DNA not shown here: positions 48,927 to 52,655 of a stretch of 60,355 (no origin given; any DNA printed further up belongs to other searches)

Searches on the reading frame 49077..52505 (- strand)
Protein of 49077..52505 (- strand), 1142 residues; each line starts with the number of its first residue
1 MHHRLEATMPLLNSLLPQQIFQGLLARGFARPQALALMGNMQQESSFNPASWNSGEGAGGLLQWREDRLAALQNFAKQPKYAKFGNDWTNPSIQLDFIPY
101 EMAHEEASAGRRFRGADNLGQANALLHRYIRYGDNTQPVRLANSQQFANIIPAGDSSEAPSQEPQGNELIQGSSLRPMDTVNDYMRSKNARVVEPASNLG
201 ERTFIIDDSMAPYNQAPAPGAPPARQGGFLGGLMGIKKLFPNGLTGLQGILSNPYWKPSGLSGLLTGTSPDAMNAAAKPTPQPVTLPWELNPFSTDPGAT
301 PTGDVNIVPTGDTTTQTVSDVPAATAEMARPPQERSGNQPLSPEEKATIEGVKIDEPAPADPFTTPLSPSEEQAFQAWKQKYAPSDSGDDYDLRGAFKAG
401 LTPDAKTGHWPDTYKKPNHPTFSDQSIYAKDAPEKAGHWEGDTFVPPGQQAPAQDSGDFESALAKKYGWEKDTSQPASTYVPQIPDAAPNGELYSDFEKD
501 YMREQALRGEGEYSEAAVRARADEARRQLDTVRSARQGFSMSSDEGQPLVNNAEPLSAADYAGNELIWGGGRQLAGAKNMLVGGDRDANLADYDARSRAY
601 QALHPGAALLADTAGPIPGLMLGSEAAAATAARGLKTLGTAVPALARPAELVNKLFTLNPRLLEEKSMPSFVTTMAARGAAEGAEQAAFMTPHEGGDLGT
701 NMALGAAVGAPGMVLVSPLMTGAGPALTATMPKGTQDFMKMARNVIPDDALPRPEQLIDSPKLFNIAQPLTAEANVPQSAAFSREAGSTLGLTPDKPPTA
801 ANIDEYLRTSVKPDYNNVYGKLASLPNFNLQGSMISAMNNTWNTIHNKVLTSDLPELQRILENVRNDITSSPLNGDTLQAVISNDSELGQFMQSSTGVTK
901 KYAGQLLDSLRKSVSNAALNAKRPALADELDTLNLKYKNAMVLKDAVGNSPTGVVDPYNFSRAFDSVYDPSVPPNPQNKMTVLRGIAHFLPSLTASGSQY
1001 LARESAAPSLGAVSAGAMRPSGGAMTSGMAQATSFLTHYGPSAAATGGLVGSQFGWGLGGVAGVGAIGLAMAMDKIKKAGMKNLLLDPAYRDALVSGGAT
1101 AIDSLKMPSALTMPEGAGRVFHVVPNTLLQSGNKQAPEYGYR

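Call 11: search_protein_families(library=phrogs, proteins=[window:49077-52505:-], max_evalue=0.001)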
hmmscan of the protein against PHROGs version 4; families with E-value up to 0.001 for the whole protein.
window:49077-52505:- (1142 aa): 3 families
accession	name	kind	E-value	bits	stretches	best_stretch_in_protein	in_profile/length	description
phrog_9570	-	tail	1.6e-15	58.1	1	18-165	481-629/689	tail length tape measure protein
phrog_8949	-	unknown function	3.4e-12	47.6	1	29-109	348-423/557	-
phrog_11037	-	unknown function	7.5e-06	26.4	1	18-67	19-73/365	-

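Call 64: search_protein_families(library=pfam, proteins=[window:49077-52505:-], max_evalue=0.001)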
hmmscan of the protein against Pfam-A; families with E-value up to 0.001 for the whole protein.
window:49077-52505:- (1142 aa): 1 family
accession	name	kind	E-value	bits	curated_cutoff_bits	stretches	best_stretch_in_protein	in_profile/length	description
PF18013.6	Phage_lysozyme2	-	2.7e-22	79.9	28.2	1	18-149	4-138/140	Phage tail lysozyme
